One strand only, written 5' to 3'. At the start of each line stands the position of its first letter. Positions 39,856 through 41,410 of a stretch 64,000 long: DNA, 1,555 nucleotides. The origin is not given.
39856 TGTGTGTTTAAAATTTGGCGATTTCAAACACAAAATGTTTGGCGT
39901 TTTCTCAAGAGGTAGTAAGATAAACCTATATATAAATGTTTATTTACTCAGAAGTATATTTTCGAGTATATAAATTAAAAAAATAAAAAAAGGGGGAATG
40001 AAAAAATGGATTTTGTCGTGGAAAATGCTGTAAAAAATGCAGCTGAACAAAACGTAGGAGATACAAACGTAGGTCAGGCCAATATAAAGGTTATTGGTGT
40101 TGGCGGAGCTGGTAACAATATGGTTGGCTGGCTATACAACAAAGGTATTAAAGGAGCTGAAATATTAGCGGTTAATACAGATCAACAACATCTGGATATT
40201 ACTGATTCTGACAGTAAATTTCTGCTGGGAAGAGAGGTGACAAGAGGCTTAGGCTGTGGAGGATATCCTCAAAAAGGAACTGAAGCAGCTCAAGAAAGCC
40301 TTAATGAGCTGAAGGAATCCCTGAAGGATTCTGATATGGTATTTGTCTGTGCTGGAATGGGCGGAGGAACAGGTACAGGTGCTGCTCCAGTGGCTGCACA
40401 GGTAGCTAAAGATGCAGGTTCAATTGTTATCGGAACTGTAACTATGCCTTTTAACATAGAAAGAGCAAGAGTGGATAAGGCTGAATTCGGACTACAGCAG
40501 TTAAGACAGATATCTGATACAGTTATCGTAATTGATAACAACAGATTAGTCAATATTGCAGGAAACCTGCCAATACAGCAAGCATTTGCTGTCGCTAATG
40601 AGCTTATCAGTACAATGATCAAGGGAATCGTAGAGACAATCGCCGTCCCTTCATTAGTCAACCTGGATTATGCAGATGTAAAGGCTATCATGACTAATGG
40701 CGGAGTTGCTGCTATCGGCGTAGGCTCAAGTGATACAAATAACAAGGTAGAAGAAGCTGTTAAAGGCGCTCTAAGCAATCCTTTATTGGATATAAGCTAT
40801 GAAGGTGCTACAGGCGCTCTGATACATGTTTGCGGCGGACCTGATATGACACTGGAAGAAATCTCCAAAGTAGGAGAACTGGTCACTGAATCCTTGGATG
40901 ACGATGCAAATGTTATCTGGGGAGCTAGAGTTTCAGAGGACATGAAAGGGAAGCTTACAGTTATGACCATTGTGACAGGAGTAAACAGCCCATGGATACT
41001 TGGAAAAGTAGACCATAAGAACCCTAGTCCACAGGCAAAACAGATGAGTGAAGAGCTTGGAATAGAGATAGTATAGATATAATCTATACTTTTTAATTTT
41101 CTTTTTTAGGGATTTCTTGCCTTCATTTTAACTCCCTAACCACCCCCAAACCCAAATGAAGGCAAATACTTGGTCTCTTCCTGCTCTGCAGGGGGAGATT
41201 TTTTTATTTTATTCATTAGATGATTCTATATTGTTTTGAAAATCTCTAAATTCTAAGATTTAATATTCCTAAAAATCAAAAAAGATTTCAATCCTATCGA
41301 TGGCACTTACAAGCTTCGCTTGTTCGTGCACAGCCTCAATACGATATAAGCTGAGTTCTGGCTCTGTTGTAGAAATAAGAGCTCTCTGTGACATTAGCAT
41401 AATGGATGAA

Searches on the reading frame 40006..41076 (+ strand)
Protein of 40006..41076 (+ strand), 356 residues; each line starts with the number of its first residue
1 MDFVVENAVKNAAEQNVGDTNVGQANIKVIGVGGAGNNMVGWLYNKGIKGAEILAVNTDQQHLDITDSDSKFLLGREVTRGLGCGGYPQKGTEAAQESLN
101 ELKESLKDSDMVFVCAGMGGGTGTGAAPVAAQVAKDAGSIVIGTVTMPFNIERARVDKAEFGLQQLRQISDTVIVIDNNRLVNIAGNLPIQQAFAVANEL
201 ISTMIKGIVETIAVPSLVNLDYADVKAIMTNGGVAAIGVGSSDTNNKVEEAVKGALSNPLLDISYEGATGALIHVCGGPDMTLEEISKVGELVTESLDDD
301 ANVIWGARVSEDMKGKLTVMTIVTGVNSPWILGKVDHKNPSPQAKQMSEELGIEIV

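Call 16: search_protein_families(library=pfam, proteins=[window:40006-41076:+], max_evalue=0.001)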
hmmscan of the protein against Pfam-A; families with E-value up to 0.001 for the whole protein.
window:40006-41076:+ (356 aa): 2 families
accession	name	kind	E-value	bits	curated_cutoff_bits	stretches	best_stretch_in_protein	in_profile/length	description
PF00091.31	Tubulin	-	1.9e-46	159.2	33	1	26-185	1-189/190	Tubulin/FtsZ family, GTPase domain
PF12327.13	FtsZ_C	-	7.2e-33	113.2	27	1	233-326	1-94/95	FtsZ family, C-terminal domain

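Call 87: find_homologous_proteins(query=window:40006-41076:+, max_evalue=1e-120)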
Query window:40006-41076:+ (356 aa): 5158 proteins with E <= 1e-120 among 8000 candidates; the best 120 are listed.
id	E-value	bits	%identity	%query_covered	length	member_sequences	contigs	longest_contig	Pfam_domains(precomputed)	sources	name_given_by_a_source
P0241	3.6e-225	765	100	100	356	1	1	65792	PF00091.32,PF12327.14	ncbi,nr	ncbi:cell division protein FtsZ [Candidatus Woesearchaeota archaeon]|nr:cell division protein FtsZ [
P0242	6.6e-216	734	95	100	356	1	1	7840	PF00091.32,PF12327.14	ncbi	-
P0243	8.0e-199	678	86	100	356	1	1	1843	PF00091.32,PF12327.14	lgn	-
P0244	1.0e-198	678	87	100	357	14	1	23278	PF00091.32,PF12327.14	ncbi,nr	ncbi:cell division protein FtsZ [Candidatus Woesearchaeota archaeon]|nr:cell division protein FtsZ [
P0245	3.6e-197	673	86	100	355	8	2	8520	PF00091.32,PF12327.14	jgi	-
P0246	1.2e-196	671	85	100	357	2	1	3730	PF00091.32,PF12327.14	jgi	-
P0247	3.4e-196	669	86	100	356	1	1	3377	PF00091.32,PF12327.14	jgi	-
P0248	1.2e-195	668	86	100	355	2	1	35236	PF00091.32,PF12327.14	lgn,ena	-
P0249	1.2e-195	668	86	100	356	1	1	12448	PF00091.32,PF12327.14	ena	-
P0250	1.3e-195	667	86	100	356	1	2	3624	PF00091.32,PF12327.14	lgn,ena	-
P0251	3.1e-195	666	86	100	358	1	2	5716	PF00091.32,PF12327.14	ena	-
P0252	3.4e-195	666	84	100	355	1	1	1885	PF00091.32,PF12327.14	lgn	-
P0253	3.9e-195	666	85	100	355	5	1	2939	PF00091.32,PF12327.14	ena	-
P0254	9.7e-195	665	85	100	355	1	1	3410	PF00091.32,PF12327.14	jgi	-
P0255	1.9e-194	664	86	100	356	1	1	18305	PF00091.32,PF12327.14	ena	-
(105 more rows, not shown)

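Call 88: find_encoding_contigs(protein=P0242, flank=8000, max_places=2)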
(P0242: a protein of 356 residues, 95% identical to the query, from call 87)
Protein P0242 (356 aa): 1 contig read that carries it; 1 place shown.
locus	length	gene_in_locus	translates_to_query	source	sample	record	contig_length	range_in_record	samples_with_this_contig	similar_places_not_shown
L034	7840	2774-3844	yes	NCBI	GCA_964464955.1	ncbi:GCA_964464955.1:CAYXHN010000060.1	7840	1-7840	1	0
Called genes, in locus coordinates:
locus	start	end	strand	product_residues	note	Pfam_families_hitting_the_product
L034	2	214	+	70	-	?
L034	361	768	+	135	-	-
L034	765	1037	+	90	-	-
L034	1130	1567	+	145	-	-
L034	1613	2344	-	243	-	PF00590:TP_methylase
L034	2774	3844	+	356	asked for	PF00091:Tubulin, PF12327:FtsZ_C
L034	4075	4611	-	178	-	-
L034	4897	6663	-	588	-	PF04675:DNA_ligase_A_N, PF01068:DNA_ligase_A_M, PF04679:DNA_ligase_A_C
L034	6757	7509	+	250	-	PF00881:Nitroreductase, PF14512:TM1586_NiRdase (weak)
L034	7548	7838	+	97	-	?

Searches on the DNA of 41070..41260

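Call 90: search_rna_families(source=window, start=41070, end=41260, threshold=evalue, max_evalue=5)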
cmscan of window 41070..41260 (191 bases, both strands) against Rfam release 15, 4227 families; matches with E-value up to 5: 15.
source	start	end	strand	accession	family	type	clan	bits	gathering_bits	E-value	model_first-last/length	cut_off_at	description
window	41095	41205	+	RF01859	Phe_leader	Cis-reg; leader;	-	21.9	55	0.11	1-125/125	no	Phenylalanine leader peptide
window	41085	41206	+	RF00515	PyrR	Cis-reg;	-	20.6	54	0.68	1-115/115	no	PyrR binding site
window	41092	41212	+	RF00519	suhB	Gene; sRNA;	CL00108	20.5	41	0.027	1-77/77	no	Makes More Granules Regulator RNA (mmgR)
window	41149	41218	-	RF02337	GlsR8_miR10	Gene; snRNA; snoRNA; CD-box;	-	19.2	100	0.059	1-70/70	no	Giardia snoRNA GlsR8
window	41070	41210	+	RF04312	trpB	Cis-reg;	-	19.1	59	1.5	1-107/107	no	trpB ncRNA motif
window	41078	41205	+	RF02846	Ref84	Gene; antisense;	-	18.7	52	3.1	1-87/87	no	Enterococcus sRNA 84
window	41117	41165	-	RF02266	XIST_intron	Gene; lncRNA;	-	18.1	70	0.62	1-68/68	no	XIST 3' intron conserved motif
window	41120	41205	+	RF02837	anti-hemB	Gene; sRNA;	-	16.5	49.5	0.096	1-81/81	no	Burkholderia RNA 7 (anti-hemB)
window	41107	41140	+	RF00947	mir-929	Gene; miRNA;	-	16.3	56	0.44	21-54/74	no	mir-929 microRNA precursor family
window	41148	41205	-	RF02628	Hrs1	Gene; sRNA;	-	15.4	56.4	0.92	1-74/74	no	Hfq-regulated sRNA 1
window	41171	41209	-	RF02416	TCV_H4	Cis-reg;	-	15.3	50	3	1-51/51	no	Turnip crinkle virus 3'UTR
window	41118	41162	-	RF04163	mir-8364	Gene; miRNA;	-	15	67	3.5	1-61/61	no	mir-8364 microRNA precursor family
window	41115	41169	-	RF04087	MIR5565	Gene; miRNA;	-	13.7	80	2.6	1-109/109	no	MIR5565 microRNA precursor family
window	41178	41244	+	RF02108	DLEU2_4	Gene; lncRNA;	-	13.1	40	2.2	1-58/58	no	Deleted in lymphocytic leukemia 2 conserved region 4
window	41070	41105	-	RF02591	Spy1786666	Gene; sRNA;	-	12.8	64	4.9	1-37/87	3'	S. pyogenes small RNA 1786666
